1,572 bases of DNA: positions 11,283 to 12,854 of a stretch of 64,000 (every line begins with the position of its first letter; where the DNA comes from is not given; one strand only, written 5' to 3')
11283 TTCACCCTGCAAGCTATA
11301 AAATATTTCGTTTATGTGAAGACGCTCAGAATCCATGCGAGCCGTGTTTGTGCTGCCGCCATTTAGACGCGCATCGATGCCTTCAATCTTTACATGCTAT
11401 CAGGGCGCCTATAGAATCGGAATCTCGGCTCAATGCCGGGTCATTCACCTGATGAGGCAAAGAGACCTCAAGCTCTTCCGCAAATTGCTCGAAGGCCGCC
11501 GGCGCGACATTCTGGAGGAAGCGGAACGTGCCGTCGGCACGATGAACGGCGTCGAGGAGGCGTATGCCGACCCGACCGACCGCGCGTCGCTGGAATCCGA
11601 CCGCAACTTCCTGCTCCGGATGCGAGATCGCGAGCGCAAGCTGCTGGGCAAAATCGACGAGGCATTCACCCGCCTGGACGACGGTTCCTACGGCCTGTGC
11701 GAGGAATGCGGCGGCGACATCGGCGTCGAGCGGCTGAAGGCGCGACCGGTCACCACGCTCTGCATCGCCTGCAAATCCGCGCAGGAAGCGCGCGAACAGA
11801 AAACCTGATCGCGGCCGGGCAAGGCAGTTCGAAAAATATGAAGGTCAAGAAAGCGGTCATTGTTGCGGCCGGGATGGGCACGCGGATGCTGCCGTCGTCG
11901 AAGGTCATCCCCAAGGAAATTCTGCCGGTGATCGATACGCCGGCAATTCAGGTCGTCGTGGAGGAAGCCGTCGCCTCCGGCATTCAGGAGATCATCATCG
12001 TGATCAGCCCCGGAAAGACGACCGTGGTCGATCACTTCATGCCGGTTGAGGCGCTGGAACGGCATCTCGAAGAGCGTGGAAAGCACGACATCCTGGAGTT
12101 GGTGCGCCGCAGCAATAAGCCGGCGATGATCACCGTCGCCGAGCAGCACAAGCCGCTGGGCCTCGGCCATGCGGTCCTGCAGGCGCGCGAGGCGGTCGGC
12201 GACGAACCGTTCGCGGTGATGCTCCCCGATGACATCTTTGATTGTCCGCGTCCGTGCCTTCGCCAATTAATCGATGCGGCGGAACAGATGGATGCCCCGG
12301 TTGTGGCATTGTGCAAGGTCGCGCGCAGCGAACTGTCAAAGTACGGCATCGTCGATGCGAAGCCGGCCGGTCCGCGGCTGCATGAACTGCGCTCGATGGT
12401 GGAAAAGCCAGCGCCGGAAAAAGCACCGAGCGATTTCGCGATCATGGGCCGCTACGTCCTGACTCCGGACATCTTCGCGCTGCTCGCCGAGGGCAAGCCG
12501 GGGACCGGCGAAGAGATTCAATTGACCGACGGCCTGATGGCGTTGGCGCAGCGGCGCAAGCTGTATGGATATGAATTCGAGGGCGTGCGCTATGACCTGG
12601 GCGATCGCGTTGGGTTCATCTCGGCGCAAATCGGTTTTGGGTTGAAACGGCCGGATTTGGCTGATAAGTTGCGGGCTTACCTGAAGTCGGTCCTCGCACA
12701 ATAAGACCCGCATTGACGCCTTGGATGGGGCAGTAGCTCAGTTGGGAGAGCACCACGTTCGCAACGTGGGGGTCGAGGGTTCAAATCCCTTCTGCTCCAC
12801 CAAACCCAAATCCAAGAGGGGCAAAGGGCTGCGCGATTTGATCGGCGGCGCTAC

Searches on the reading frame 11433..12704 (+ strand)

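Call 19: search_protein_families(library=pfam, proteins=[window:11433-12704:+], max_evalue=0.00001)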
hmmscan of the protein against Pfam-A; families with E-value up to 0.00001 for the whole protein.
window:11433-12704:+ (423 aa): 2 families
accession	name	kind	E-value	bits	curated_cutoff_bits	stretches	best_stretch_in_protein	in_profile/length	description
PF00483.29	NTP_transferase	-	1e-27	97.8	21.2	1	140-398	1-238/245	Nucleotidyl transferase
PF12804.13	NTP_transf_3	-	4e-09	37.3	27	1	141-295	1-123/160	MobA-like NTP transferase domain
